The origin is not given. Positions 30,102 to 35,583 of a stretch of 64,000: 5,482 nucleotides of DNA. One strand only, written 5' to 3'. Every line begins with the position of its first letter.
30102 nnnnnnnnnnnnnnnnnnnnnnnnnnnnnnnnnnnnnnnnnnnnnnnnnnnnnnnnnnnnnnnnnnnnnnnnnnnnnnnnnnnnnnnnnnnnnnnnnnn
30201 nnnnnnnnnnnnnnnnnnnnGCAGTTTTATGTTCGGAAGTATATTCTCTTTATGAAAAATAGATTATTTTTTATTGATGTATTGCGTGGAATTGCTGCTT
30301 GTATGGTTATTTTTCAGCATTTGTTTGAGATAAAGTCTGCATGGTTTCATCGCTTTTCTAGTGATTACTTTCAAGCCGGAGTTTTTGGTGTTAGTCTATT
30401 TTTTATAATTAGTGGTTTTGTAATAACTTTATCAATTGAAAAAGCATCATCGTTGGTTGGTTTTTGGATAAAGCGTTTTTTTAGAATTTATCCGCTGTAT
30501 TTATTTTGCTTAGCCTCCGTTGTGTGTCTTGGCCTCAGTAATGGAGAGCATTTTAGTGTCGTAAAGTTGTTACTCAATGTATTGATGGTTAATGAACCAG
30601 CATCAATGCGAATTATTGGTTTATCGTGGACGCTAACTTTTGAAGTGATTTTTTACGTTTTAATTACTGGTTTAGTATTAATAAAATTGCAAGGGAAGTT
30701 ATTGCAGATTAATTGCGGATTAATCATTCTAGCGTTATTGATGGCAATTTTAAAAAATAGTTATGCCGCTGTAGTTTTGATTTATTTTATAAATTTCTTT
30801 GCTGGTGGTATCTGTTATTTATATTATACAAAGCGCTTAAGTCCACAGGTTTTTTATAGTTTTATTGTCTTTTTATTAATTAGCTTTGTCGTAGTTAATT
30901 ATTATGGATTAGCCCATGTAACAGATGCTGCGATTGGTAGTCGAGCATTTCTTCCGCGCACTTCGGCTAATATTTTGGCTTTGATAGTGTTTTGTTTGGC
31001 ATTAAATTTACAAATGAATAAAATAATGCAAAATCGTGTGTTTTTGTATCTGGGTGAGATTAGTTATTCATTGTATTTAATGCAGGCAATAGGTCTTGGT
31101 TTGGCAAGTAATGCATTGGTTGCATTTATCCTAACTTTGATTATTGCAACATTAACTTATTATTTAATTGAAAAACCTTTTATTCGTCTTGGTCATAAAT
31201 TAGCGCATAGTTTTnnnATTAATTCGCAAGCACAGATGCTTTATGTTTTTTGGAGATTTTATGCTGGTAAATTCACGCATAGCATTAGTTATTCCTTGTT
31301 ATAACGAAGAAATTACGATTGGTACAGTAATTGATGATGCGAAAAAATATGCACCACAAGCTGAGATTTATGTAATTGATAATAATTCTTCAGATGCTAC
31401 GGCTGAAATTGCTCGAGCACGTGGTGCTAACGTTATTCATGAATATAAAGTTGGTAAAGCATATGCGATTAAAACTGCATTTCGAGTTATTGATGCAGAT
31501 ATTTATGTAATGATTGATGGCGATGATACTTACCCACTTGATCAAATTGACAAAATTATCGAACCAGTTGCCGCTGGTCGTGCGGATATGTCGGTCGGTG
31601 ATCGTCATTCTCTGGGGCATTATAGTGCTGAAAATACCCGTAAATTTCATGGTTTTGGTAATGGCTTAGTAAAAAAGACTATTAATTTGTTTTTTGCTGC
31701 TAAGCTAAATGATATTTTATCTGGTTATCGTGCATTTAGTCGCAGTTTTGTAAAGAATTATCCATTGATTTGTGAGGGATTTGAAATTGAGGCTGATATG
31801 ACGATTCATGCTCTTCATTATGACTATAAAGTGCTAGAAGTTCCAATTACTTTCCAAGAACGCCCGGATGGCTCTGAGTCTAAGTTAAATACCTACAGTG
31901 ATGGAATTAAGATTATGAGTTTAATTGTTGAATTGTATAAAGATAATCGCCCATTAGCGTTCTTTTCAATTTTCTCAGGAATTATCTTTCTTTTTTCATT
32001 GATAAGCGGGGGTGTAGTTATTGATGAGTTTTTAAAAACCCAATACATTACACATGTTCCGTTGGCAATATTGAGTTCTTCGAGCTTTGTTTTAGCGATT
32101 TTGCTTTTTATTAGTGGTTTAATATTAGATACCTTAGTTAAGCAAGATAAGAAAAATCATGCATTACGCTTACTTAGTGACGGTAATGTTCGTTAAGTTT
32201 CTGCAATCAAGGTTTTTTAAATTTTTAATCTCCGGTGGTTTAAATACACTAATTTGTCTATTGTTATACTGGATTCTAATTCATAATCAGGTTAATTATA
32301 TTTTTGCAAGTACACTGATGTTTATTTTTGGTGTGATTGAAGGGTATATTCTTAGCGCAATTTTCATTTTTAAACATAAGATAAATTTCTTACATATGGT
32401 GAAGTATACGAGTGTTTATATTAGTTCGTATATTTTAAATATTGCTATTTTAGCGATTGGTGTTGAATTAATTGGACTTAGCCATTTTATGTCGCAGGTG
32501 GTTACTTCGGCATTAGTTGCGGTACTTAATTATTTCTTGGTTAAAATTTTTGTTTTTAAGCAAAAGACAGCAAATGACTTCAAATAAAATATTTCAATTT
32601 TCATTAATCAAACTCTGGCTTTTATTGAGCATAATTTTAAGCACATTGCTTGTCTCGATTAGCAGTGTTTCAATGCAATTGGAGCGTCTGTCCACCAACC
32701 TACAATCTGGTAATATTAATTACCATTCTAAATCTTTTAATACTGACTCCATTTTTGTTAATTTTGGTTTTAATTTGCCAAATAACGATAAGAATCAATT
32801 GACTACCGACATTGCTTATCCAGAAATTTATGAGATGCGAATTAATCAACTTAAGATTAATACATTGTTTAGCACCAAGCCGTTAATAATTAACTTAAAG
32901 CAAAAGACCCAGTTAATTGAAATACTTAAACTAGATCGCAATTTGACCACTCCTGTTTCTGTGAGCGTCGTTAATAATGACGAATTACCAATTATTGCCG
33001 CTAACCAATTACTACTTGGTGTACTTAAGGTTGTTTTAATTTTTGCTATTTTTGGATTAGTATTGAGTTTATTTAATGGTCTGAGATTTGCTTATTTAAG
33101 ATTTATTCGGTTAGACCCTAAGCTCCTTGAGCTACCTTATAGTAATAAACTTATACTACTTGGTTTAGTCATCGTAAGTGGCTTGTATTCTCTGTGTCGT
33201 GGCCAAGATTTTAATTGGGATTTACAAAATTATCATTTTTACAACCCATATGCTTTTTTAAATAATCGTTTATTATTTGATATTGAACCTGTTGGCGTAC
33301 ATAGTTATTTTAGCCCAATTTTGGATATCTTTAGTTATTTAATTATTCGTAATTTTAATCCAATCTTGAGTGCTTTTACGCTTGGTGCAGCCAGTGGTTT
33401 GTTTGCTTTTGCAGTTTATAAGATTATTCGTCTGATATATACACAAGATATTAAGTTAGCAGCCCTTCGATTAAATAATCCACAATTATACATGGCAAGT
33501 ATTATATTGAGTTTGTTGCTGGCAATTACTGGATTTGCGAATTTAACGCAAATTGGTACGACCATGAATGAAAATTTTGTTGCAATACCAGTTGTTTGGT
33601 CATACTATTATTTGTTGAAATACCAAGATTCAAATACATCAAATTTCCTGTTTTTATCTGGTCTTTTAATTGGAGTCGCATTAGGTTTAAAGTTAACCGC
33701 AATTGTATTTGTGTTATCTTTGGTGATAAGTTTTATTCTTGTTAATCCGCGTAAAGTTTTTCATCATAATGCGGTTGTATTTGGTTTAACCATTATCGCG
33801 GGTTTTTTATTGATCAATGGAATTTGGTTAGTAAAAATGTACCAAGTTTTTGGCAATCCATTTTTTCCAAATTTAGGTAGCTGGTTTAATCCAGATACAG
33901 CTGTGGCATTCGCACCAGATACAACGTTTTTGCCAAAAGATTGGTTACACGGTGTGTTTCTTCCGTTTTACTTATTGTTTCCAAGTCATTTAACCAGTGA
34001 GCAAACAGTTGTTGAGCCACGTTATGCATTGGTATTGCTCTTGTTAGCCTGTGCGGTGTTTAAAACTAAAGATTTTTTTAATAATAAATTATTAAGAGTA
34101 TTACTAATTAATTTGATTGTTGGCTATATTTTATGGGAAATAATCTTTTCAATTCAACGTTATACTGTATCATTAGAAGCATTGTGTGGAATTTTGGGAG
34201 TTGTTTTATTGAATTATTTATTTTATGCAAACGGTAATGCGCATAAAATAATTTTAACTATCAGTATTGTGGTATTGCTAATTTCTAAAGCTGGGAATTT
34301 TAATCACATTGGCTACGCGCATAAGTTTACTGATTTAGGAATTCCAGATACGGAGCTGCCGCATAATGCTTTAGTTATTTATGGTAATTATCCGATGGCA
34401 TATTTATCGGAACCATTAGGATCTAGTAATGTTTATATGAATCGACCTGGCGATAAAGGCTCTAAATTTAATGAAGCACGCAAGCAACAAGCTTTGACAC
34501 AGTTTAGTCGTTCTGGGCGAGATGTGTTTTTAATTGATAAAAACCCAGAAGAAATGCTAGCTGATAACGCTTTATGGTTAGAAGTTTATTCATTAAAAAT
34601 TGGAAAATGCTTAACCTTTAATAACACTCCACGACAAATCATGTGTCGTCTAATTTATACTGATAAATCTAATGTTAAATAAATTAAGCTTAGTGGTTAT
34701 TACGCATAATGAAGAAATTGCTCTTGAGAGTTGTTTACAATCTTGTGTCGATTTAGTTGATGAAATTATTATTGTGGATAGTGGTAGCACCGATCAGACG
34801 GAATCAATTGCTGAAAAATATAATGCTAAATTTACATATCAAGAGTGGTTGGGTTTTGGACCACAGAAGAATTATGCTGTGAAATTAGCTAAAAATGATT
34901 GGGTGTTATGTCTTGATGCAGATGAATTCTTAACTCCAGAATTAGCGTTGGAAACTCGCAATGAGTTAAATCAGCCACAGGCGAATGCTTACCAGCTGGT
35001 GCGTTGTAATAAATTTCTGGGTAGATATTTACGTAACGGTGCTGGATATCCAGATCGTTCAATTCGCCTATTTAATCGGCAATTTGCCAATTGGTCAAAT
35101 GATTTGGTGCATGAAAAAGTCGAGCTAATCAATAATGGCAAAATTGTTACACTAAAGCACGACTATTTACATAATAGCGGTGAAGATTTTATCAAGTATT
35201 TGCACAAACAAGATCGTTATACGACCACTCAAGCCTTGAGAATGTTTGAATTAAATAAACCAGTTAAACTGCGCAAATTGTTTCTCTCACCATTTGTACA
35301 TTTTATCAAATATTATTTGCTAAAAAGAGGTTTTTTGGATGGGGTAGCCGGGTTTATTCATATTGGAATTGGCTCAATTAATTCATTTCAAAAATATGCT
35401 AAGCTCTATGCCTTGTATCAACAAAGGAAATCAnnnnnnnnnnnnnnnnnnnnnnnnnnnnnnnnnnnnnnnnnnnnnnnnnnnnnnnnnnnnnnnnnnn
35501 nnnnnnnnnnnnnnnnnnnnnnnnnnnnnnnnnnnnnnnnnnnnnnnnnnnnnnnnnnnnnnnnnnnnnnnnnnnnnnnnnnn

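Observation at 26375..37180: Conserved thrS-infC-rpmI-rplT operon broken: infC heads a 10-kb LPS core/ligase/modification unit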

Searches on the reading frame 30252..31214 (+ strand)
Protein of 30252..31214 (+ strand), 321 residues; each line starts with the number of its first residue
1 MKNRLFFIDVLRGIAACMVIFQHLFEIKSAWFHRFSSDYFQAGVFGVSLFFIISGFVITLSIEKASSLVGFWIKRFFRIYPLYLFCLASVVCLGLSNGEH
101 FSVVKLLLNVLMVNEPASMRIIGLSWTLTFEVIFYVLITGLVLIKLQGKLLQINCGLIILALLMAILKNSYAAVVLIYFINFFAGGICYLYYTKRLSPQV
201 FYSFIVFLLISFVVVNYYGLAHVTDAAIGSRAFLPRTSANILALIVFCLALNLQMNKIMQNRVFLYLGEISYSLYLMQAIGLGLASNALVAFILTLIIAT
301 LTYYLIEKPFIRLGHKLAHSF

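Call 5: search_protein_families(library=pfam, proteins=[window:30252-31214:+])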
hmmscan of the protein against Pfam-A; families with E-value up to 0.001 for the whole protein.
window:30252-31214:+ (321 aa): 1 family
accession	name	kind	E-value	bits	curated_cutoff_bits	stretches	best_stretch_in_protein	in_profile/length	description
PF01757.29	Acyl_transf_3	-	2.9e-24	86.2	31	1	7-301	3-307/326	Acyltransferase domain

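Call 6: search_protein_families(library=ncbifam, proteins=[window:30252-31214:+])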
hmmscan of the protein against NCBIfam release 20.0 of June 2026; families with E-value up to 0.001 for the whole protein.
window:30252-31214:+ (321 aa): 0 families

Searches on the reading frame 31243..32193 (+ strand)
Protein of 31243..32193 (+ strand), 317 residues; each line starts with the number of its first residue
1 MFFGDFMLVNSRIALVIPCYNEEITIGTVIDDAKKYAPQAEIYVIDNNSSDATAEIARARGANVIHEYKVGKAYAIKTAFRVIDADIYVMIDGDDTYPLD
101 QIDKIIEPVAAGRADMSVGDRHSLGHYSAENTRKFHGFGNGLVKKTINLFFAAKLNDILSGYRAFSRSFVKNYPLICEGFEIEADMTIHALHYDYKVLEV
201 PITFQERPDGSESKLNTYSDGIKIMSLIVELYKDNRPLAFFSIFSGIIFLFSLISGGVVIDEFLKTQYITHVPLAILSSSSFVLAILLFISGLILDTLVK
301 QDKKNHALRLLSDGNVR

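Call 5: search_protein_families(library=pfam, proteins=[window:31243-32193:+])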
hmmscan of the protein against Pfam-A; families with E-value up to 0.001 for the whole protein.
window:31243-32193:+ (317 aa): 2 families
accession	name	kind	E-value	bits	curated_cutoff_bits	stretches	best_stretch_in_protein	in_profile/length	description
PF00535.33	Glycos_transf_2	-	7.6e-21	75.2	23.3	1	15-171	2-165/168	Glycosyl transferase family 2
PF13641.12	Glyco_tranf_2_3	-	3.2e-09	37.6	27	1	12-97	2-99/230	Glycosyltransferase like family 2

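Call 6: search_protein_families(library=ncbifam, proteins=[window:31243-32193:+])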
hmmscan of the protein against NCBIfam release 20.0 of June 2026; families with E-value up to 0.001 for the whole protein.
window:31243-32193:+ (317 aa): 12 families
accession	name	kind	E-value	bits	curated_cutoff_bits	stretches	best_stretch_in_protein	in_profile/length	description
TIGR04182.1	glyco_TIGR04182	equivalog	3.2e-73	246.7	325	1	13-304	2-288/293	S-layer glycoprotein N-glycosyltransferase AglJ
NF041391.1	DPhHxTase_Halo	equivalog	2.3e-32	111.7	375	1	19-236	3-213/213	dolichyl-phosphate hexose transferase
NF058614.1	PPMAGASynPpgS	equivalog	8.6e-16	58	370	1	15-225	4-216/226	polyprenyl-phospho-N-acetylgalactosaminyl synthase PpgS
TIGR04283.1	glyco_like_mftF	equivalog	2.1e-12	47.1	182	1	13-109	1-97/221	TIGR04283 family arsenosugar biosynthesis glycosyltransferase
NF010496.0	PRK13915.1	equivalog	3.2e-12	46.2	262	1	10-95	30-127/307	glucosyl-3-phosphoglycerate synthase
TIGR03937.1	PgaC_IcaA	equivalog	1.1e-09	37.8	422.3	1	12-96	46-137/407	poly-beta-1,6-N-acetyl-D-glucosamine synthase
NF007986.1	PRK10714.1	equivalog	2.8e-09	36.4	529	1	12-252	7-245/316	undecaprenyl-phosphate 4-deoxy-4-formamido-L-arabinose transferase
NF053846.1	glyco_with_XrtP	equivalog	2.8e-08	32.9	520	1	15-61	45-91/440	XrtP-associated glycosyltransferase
NF041865.1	EpsU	equivalog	2.6e-07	30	700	1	12-89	40-127/394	exopolysaccharide biosynthesis GT2 family glycosyltransferase EpsU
NF038302.1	EPS_HpsE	equivalog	4.4e-06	25.9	300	1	13-99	3-100/307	hormogonium polysaccharide biosynthesis glycosyltransferase HpsE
TIGR03469.1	HpnB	hypoth_equivalog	0.00026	20.1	379.25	1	12-64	45-99/386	hopene-associated glycosyltransferase HpnB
NF047683.1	TeichurnBiosyTuaG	equivalog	0.0004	20.1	400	1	11-107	6-109/252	teichuronic acid biosynthesis protein TuaG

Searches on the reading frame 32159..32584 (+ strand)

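Call 5: search_protein_families(library=pfam, proteins=[window:32159-32584:+])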
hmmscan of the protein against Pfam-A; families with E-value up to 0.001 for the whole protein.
window:32159-32584:+ (142 aa): 1 family
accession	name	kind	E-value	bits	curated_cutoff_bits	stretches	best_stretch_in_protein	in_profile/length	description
PF04138.20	GtrA_DPMS_TM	-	6.5e-16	59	26.1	1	21-133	1-117/117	GtrA/DPMS, transmembrane domain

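Call 6: search_protein_families(library=ncbifam, proteins=[window:32159-32584:+])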
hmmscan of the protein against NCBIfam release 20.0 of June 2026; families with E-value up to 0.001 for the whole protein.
window:32159-32584:+ (142 aa): 0 families

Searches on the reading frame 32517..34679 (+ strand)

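Call 5: search_protein_families(library=pfam, proteins=[window:32517-34679:+])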
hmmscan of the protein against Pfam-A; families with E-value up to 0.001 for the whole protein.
window:32517-34679:+ (721 aa): 1 family
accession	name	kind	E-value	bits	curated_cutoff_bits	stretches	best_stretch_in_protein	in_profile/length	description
PF13231.12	PMT_2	-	0.00021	22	26.1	1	326-437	50-160/160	Dolichyl-phosphate-mannose-protein mannosyltransferase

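Call 6: search_protein_families(library=ncbifam, proteins=[window:32517-34679:+])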
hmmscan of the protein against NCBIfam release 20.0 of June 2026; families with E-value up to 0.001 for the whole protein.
window:32517-34679:+ (721 aa): 0 families

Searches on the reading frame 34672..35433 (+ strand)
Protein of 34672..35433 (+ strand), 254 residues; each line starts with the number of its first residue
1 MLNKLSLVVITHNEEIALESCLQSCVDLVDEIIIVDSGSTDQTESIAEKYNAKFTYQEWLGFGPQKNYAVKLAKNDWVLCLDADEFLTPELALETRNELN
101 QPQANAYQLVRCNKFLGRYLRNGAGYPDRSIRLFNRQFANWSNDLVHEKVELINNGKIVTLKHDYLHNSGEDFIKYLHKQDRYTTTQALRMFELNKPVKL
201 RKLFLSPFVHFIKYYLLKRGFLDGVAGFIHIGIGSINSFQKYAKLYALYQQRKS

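Call 5: search_protein_families(library=pfam, proteins=[window:34672-35433:+])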
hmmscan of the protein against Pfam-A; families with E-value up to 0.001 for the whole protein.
window:34672-35433:+ (254 aa): 2 families
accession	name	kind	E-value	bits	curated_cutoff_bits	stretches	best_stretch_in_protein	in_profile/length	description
PF00535.33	Glycos_transf_2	-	2.6e-22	80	23.3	1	6-123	1-129/168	Glycosyl transferase family 2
PF13704.12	Glyco_tranf_2_4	-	3.5e-08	34.3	27.5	1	12-88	1-85/98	Glycosyl transferase family 2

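Call 6: search_protein_families(library=ncbifam, proteins=[window:34672-35433:+])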
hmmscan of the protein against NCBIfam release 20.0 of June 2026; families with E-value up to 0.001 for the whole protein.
window:34672-35433:+ (254 aa): 12 families
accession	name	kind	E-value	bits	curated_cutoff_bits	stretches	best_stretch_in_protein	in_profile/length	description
TIGR04283.1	glyco_like_mftF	equivalog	2e-13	50.5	182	1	5-107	1-105/221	TIGR04283 family arsenosugar biosynthesis glycosyltransferase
NF007482.0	PRK10073.1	equivalog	7.8e-11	41.5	423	1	3-92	6-103/334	glycosyltransferase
TIGR04195.1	S_glycosyl_SunS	equivalog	1.9e-10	40.1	350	1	8-87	62-144/421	SunS family peptide S-glycosyltransferase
TIGR04182.1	glyco_TIGR04182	equivalog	1.7e-07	30.9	325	1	7-92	4-90/293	S-layer glycoprotein N-glycosyltransferase AglJ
NF041391.1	DPhHxTase_Halo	equivalog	2.2e-06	26.8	375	1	11-152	3-137/213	dolichyl-phosphate hexose transferase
NF010496.0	PRK13915.1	equivalog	2.7e-06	26.7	262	1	4-57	32-91/307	glucosyl-3-phosphoglycerate synthase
TIGR03937.1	PgaC_IcaA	equivalog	8.3e-06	25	422.3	1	3-89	45-140/407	poly-beta-1,6-N-acetyl-D-glucosamine synthase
NF041875.1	EPS_EpsD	equivalog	9.4e-06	25.2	370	1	6-92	2-97/325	exopolysaccharide biosynthesis glycosyltransferase EpsD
NF038302.1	EPS_HpsE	equivalog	2.2e-05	23.6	300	1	8-107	6-120/307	hormogonium polysaccharide biosynthesis glycosyltransferase HpsE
NF045692.1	OglycostaseCruG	equivalog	3e-05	23.1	600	1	2-110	40-160/386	2'-O-glycosyltransferase CruG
NF050050.1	ProtGlycPglI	equivalog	0.00012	21.5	500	1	3-93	2-101/306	GalNAc(5)-diNAcBac-PP-undecaprenol beta-1,3-glucosyltransferase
TIGR04440.1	glyco_TIGR04440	domain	0.00084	19.1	70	0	4-101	1-108/215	TIGR00180 family glycosyltransferase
